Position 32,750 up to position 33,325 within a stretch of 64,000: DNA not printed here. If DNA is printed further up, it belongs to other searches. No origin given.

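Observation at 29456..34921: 1,821-aa giant protein: 12 divergent ~95-aa tandem modules fused to a SAM methyltransferase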

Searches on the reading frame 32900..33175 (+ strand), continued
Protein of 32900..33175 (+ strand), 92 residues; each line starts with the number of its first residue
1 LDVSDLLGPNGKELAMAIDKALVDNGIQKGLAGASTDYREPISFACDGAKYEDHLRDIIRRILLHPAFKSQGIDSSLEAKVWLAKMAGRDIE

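Call 55: search_protein_families(library=padloc, proteins=[P0002, P0004, P0015], max_evalue=0.01)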
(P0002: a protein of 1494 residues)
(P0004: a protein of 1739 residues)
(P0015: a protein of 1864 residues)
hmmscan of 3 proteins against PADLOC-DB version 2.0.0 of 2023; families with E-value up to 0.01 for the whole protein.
P0002 (1494 aa): 12 families
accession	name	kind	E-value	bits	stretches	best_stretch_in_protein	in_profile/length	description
PDLC02842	DpdE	-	7.9e-10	35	1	933-1149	721-932/1176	DpdE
PDLC00629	ZorD1|ZorD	-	1.1e-08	31.5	1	904-1133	473-712/1012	"SWI2/SNF2 helicase, Mrr-like nuclease"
PDLC00633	ZorD1|ZorD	-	4.5e-08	29.6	1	901-979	431-515/908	"SWI2/SNF2 helicase, Mrr-like nuclease"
PDLC00631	ZorD1|ZorD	-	5.1e-07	25.9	1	896-1168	424-695/1071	"SWI2/SNF2 helicase, Mrr-like nuclease"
PDLC02845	DpdE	-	8.7e-07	25.1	1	902-1149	832-1061/1293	DpdE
PDLC02850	DpdE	-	2.6e-05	20.3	0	935-1000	825-892/1282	DpdE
PDLC00634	ZorD1|ZorD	-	2.6e-05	20.1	1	926-1132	507-718/1208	"SWI2/SNF2 helicase, Mrr-like nuclease"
PDLC02851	DpdE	-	0.0001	18.3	0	1341-1406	953-1013/1055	DpdE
PDLC02849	DpdE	-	0.00016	18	0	935-1150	421-621/857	DpdE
PDLC02621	DrmD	-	0.0011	15.3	1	902-1084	110-301/1040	DrmD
PDLC02848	DpdE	-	0.0042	13.1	0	935-1000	377-444/856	DpdE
PDLC00627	ZorD1|ZorD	-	0.0081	12.1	0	1048-1088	630-670/1006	"SWI2/SNF2 helicase, Mrr-like nuclease"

P0004 (1739 aa): 14 families
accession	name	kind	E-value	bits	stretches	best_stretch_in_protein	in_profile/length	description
PDLC02842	DpdE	-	8.8e-12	41.5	1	1177-1495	722-1029/1176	DpdE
PDLC02845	DpdE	-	1.6e-09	34.2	1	1158-1385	845-1058/1293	DpdE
PDLC02849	DpdE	-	5.8e-09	32.7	1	1166-1389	410-621/857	DpdE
PDLC02850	DpdE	-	2.8e-08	30.1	1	1167-1385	815-1022/1282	DpdE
PDLC00631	ZorD1|ZorD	-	6.1e-08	28.9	1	1146-1326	434-615/1071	"SWI2/SNF2 helicase, Mrr-like nuclease"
PDLC02627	DrmD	-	1.6e-07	27.9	1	1177-1340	320-471/748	DrmD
PDLC02848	DpdE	-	1.8e-07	27.6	1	1166-1385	366-574/856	DpdE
PDLC02707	PbeA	-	2.4e-06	24.4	1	1148-1304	247-397/672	PbeA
PDLC00633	ZorD1|ZorD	-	3.2e-05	20.2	1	1143-1245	434-539/908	"SWI2/SNF2 helicase, Mrr-like nuclease"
PDLC00632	ZorD1|ZorD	-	0.00011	18.2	1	1148-1326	588-778/1101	"SWI2/SNF2 helicase, Mrr-like nuclease"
PDLC00629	ZorD1|ZorD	-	0.0002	17.4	1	1175-1363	502-703/1012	"SWI2/SNF2 helicase, Mrr-like nuclease"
PDLC02852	DpdE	-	0.001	15.1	1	1169-1341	474-635/905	DpdE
PDLC00634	ZorD1|ZorD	-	0.0035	13.1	1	1173-1231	512-578/1208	"SWI2/SNF2 helicase, Mrr-like nuclease"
PDLC00628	ZorD1|ZorD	-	0.0049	12.5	0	1153-1324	512-678/1171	"SWI2/SNF2 helicase, Mrr-like nuclease"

P0015 (1864 aa): 37 families (the best 25 are shown)
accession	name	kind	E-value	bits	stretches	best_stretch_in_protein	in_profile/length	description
PDLC00633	ZorD1|ZorD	-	6.6e-17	58.9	1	1165-1493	558-894/908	"SWI2/SNF2 helicase, Mrr-like nuclease"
PDLC02504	BrxHI|BrxHII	-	2.8e-13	46.7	1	1371-1480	506-613/971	BrxHII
PDLC00631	ZorD1|ZorD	-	6e-11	38.9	1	1375-1461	796-881/1071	"SWI2/SNF2 helicase, Mrr-like nuclease"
PDLC02842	DpdE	-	9.6e-11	38.1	1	1304-1498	977-1171/1176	DpdE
PDLC02500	BrxHI|BrxHII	-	7.1e-10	36.1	1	1364-1481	493-606/933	BrxHI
PDLC00629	ZorD1|ZorD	-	3.3e-09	33.2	1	1160-1460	618-925/1012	"SWI2/SNF2 helicase, Mrr-like nuclease"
PDLC02850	DpdE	-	3.3e-09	33.2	1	1310-1490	1076-1248/1282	DpdE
PDLC02623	DrmD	-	8.7e-09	31.7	1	972-1043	101-176/1040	DrmD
PDLC02619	DrmD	-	8.9e-09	32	1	1138-1292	121-274/872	DrmD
PDLC02849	DpdE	-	2.4e-08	30.6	1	1374-1485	725-834/857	DpdE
PDLC02621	DrmD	-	2.5e-08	30.6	1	1375-1483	548-656/1040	DrmD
PDLC00627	ZorD1|ZorD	-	6.7e-08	28.9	1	1374-1457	869-958/1006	"SWI2/SNF2 helicase, Mrr-like nuclease"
PDLC00628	ZorD1|ZorD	-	9.7e-08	28.1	1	1375-1462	859-945/1171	"SWI2/SNF2 helicase, Mrr-like nuclease"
PDLC00634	ZorD1|ZorD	-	1e-07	28.1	1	1160-1232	625-690/1208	"SWI2/SNF2 helicase, Mrr-like nuclease"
PDLC02845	DpdE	-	1.3e-07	27.8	1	1400-1488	1189-1277/1293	DpdE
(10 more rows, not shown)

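Call 72: fold_search(model_id=the predicted structure, library=viral)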
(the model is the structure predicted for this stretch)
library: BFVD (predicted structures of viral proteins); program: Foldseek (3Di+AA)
matches with E <= 10: 570; with E <= 0.001: 0
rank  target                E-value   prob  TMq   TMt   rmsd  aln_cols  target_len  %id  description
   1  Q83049                3.6e-01  0.11  0.26  0.13   9.2       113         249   14  Capsid protein [Lettuce infectious yellows virus (isolate United States/92)]
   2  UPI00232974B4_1       3.8e-01  0.08  0.25  0.04  10.6        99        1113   16  (no name look-up for this kind of identifier)
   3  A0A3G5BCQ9            4.1e-01  0.25  0.37  0.26   8.2        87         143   15  Genome polyprotein (Fragment) [Soybean mosaic virus]
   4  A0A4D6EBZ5            4.1e-01  0.16  0.31  0.09   8.9       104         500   12  Coat protein duplicate 1 [Grapevine leafroll-associated virus 1]
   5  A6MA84                4.1e-01  0.13  0.27  0.30  11.2        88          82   10  Gp020 [Lactococcus phage KSY1]
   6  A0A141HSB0            4.1e-01  0.13  0.26  0.07   8.9        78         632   18  (no name in the UniProt tables at hand)
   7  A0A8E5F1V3            4.3e-01  0.10  0.28  0.08  10.0       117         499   14  (no name in the UniProt tables at hand)
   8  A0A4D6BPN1            4.3e-01  0.09  0.26  0.03  11.9       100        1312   12  DNA-directed RNA polymerase 147 kDa polypeptide [Salmon gill poxvirus]
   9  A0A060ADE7            4.6e-01  0.08  0.22  0.20  13.1        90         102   16  (no name in the UniProt tables at hand)
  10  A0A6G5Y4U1            4.9e-01  0.11  0.26  0.22   9.3        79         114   10  (no name in the UniProt tables at hand)
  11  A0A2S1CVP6            5.3e-01  0.25  0.39  0.21   6.4        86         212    9  Coat protein (Fragment) [Maize associated clostervirus]
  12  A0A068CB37            5.3e-01  0.11  0.24  0.08   8.3        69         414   17  Recombinase [Listeria phage LMTA-34]
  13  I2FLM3                5.3e-01  0.08  0.23  0.19  14.0        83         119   14  Uncharacterized protein [Pseudomonas phage tf]
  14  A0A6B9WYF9            5.6e-01  0.09  0.26  0.26  12.1        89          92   13  Uncharacterized protein [Escherichia phage flopper]
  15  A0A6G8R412            5.6e-01  0.09  0.24  0.13   9.1        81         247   16  (no name in the UniProt tables at hand)
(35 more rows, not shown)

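Call 73: fold_search(model_id=the predicted structure, library=pdb)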
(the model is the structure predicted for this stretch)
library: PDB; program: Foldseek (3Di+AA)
matches with E <= 10: 202; with E <= 0.001: 0
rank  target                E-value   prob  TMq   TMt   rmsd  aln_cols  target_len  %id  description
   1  7s00_D                2.3e-01  0.30  0.33  0.09  10.1        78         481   18  X-ray structure of the phage AR9 non-virion RNA polymerase core (released 2022-07-06)
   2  7um0_D                3.6e-01  0.13  0.26  0.07   8.2        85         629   20  Structure of the phage AR9 non-virion RNA polymerase holoenzyme in complex with two DNA oligonucleotides containing th (released 2022-07-06)
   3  7qtl_B                5.3e-01  0.25  0.34  0.06   4.8        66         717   21  Influenza A/H7N9 polymerase elongation complex (released 2022-12-28)
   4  7pub_DS               7.7e-01  0.12  0.32  0.15  12.8        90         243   19  Late assembly intermediate of the Trypanosoma brucei mitoribosomal small subunit (released 2022-05-04)
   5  9w02_A                8.2e-01  0.05  0.20  0.10  13.1        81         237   15  Cryo-EM structure of TasH-tigRNA-ssDNA complex (released 2026-03-11)
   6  2ykp_B                9.9e-01  0.09  0.25  0.14  12.1        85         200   18  Structure of the human LINE-1 ORF1p trimer (released 2011-08-10)
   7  9r80_Aa               1.3e+00  0.06  0.22  0.14  10.6        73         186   10  RNA-free stacked-ring (r10) virus-like particle composed of PVA coat protein with 6 mutations (H89Q, E90S, S144E, R16 (released 2026-01-21)
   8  4uj5_D                1.3e+00  0.06  0.23  0.15  13.2       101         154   14  Crystal structure of human Rab11-Rabin8-FIP3 (released 2015-08-12)
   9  7um1_D                1.4e+00  0.11  0.32  0.08   7.8        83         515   17  Structure of bacteriophage AR9 non-virion RNAP polymerase holoenzyme determined by cryo-EM (released 2022-07-06)
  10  3kvg_A                1.4e+00  0.08  0.27  0.09  10.2       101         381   16  Crystal structure of the N-terminal domain of Hsp70 (cgd2_20) from Cryptosporidium parvum in complex with AMPPNP (released 2010-01-19)
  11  6zyi                  1.5e+00  0.10  0.24  0.08  10.1        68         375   10  Crystal structure of HSP70 ATPase domain in complex with ADP and calcium (released 2020-12-16)
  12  3gl1_A                1.5e+00  0.06  0.27  0.10  12.0       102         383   18  Crystal structure of ATPase domain of Ssb1 chaperone, a member of the HSP70 family, from Saccharomyces cerevisiae (released 2009-03-24)
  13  9r81_Aa               1.8e+00  0.08  0.32  0.16   9.1        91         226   10  ssRNA-containing helical virus-like particle composed of PVA coat protein with D138C mutation (released 2026-01-21)
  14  9vzx_B                1.8e+00  0.04  0.23  0.11  14.3        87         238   14  Cryo-EM structure of TasH-tigRNA-gap dsDNA complex (released 2026-03-11)
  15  9r9y_Aa               2.0e+00  0.14  0.34  0.20   4.1        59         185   14  RNA-free stacked-ring (r9) virus-like particle composed of PepMoV coat protein (released 2026-01-21)
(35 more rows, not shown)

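Call 77: list_cluster_members(proteins=[P0002, P0003, P0004, P0005, P0006, P0007, P0013, P0015, P0016, P0009])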
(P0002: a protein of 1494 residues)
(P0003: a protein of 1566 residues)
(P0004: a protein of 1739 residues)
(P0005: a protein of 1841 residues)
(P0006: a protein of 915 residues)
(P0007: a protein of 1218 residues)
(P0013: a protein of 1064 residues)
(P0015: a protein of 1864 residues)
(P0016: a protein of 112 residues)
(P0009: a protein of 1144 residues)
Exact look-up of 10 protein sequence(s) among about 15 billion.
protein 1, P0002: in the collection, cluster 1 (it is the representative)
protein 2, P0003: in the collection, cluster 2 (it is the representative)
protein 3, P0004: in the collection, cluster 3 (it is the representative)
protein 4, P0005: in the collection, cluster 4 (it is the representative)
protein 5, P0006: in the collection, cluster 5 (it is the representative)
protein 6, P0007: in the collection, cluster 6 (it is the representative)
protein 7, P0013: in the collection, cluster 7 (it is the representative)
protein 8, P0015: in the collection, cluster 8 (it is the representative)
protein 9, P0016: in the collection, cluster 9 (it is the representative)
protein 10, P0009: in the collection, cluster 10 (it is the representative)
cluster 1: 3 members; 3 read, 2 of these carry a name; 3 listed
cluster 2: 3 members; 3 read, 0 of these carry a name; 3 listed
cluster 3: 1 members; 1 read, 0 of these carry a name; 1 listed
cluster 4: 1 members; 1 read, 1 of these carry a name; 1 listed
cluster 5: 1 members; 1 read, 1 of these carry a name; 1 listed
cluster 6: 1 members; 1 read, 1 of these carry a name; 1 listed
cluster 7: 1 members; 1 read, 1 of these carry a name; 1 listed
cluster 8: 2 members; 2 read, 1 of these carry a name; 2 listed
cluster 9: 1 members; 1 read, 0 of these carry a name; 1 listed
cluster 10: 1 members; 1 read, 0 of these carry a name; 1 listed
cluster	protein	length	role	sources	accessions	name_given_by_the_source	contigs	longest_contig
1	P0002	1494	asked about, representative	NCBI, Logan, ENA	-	-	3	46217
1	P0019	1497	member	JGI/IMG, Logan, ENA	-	hypothetical protein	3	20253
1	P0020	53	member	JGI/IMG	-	uncharacterized protein YbbC (DUF1343 family)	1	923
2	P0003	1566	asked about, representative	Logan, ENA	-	-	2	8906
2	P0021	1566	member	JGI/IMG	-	-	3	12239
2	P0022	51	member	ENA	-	-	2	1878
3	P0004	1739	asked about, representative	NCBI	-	-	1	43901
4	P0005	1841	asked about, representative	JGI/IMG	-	hypothetical protein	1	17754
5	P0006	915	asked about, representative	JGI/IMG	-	hypothetical protein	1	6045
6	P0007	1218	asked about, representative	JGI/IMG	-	hypothetical protein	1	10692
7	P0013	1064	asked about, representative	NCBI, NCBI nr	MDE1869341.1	MAG: DEAD/DEAH box helicase [Candidatus Micrarchaeota archaeon] | DEAD/DEAH box helicase [Candidatus Micrarchaeota archaeon]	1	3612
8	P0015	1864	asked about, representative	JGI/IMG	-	ubiquinone/menaquinone biosynthesis C-methylase UbiE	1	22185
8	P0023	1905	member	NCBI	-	-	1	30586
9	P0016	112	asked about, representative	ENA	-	-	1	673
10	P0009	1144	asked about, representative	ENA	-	-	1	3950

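Call 83: find_related_loci(query=A3, collection=metagenome_contigs, flank=8000)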
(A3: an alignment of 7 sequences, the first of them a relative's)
Query A3 (1739 aa) in metagenome_contigs; peptide patterns used: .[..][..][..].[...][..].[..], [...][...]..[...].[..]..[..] (x = any residue, [..] = any of these).
579 stretches matched a pattern; 5 encode a relative of the query (tblastn E <= 1e-3); 5 distinct loci.
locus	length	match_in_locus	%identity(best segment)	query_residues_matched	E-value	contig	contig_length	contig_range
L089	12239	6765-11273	29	185-1712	0e+0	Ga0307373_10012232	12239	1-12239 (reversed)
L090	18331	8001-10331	30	910-1714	3e-99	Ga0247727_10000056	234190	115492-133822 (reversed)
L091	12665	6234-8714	30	908-1721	1e-96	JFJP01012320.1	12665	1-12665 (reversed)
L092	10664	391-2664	27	986-1700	5e-67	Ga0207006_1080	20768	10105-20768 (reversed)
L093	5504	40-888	41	1443-1717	2e-67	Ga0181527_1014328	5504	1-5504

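Call 84: find_related_loci(query=A3, collection=viral_contigs, flank=8000)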
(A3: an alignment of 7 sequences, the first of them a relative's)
Query A3 (1739 aa) in viral_contigs; peptide patterns used: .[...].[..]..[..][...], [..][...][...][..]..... (x = any residue, [..] = any of these).
237 stretches matched a pattern; 8 encode a relative of the query (tblastn E <= 1e-3); 8 distinct loci.
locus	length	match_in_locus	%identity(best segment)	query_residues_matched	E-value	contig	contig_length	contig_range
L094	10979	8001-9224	23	1179-1621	2e-10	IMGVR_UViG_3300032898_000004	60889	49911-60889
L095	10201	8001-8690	26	1150-1382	1e-8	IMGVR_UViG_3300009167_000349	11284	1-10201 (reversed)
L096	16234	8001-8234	35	1166-1242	3e-7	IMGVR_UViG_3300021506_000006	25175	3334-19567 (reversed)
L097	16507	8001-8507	27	1176-1361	4e-7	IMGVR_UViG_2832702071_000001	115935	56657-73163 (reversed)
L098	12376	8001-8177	42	1571-1630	5e-6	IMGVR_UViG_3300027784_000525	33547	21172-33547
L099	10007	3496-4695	23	1166-1623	9e-10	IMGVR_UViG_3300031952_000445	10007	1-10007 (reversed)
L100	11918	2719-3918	23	1166-1623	9e-10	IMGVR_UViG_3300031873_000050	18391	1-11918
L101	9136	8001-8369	26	1180-1326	4e-5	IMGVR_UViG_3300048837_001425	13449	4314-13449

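Call 92: find_encoding_contigs(protein=P0012, flank=8000, max_places=2)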
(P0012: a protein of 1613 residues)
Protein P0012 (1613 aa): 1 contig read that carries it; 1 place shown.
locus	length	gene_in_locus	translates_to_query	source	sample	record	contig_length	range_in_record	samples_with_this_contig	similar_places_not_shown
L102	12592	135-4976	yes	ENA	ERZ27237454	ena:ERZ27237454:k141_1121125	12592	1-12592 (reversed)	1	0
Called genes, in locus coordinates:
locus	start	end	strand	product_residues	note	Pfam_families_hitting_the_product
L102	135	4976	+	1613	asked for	PF04851:ResIII (faint), PF00271:Helicase_C (faint), PF00176:SNF2-rel_dom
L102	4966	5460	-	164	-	PF04079:SMC_ScpB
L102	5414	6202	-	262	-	PF02616:SMC_ScpA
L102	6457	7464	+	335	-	PF01435:Peptidase_M48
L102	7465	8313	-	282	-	PF25133:TYW2_N_2, PF02475:TRM5-TYW2_MTfase, PF05175:MTS (weak), PF02390:Methyltransf_4 (weak), PF13847:Methyltransf_31 (weak)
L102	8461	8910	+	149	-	PF03439:Spt5-NGN, PF00467:KOW (weak)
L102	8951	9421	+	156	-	PF03946:Ribosomal_L11_N, PF00298:Ribosomal_L11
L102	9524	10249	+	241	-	-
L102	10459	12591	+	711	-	?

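Call 93: find_encoding_contigs(protein=P0011, flank=8000, max_places=2)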
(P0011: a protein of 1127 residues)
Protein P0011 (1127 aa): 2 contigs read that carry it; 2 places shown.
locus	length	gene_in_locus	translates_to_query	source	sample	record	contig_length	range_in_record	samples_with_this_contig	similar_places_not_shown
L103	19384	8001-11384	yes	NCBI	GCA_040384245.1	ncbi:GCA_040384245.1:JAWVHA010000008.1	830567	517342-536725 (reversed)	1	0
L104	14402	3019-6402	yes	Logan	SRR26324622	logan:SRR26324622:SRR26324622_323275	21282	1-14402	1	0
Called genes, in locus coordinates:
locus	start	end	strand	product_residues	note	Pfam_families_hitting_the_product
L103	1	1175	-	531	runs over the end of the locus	PF02874:ATP-synt_ab_N, PF00006:ATP-synt_ab, PF00306:ATP-synt_ab_C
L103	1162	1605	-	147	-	PF00213:OSCP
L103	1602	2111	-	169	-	PF00430:ATP-synt_B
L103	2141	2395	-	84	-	PF00137:ATP-synt_C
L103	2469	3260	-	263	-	PF00119:ATP-synt_A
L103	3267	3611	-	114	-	PF09527:ATPase_gene1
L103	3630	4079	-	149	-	PF02823:ATP-synt_DE_N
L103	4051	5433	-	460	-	PF02874:ATP-synt_ab_N, PF00006:ATP-synt_ab, PF22919:ATP-synt_VA_C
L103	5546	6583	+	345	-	-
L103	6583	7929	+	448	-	-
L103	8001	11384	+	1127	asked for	PF00176:SNF2-rel_dom, PF04851:ResIII, PF00271:Helicase_C (faint)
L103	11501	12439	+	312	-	PF00892:EamA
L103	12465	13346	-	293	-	PF00395:SLH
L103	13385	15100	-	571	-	PF00005:ABC_tran, PF13304:AAA_21 (faint)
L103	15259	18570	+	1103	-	PF25596:CPSase_L_D1, PF02222:ATP-grasp (weak), PF02786:CPSase_L_D2, PF02787:CPSase_L_D3, PF25596:CPSase_L_D1, PF02222:ATP-grasp, PF02786:CPSase_L_D2, PF02142:MGS, +2 more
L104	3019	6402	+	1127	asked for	PF00176:SNF2-rel_dom, PF04851:ResIII, PF00271:Helicase_C (faint)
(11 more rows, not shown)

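Call 94: find_encoding_contigs(protein=P0018, flank=8000, max_places=2)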
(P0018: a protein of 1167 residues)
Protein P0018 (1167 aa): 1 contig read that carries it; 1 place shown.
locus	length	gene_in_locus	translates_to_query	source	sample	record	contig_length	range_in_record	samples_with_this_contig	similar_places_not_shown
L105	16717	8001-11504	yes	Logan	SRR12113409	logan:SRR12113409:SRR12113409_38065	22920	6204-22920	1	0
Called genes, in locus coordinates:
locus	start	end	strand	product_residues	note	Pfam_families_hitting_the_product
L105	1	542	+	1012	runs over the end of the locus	-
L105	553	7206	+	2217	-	-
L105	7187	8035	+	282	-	-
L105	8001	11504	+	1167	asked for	PF26683:Tyr_recomb_halo_N (faint)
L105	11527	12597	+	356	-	-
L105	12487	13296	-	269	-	-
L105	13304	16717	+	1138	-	?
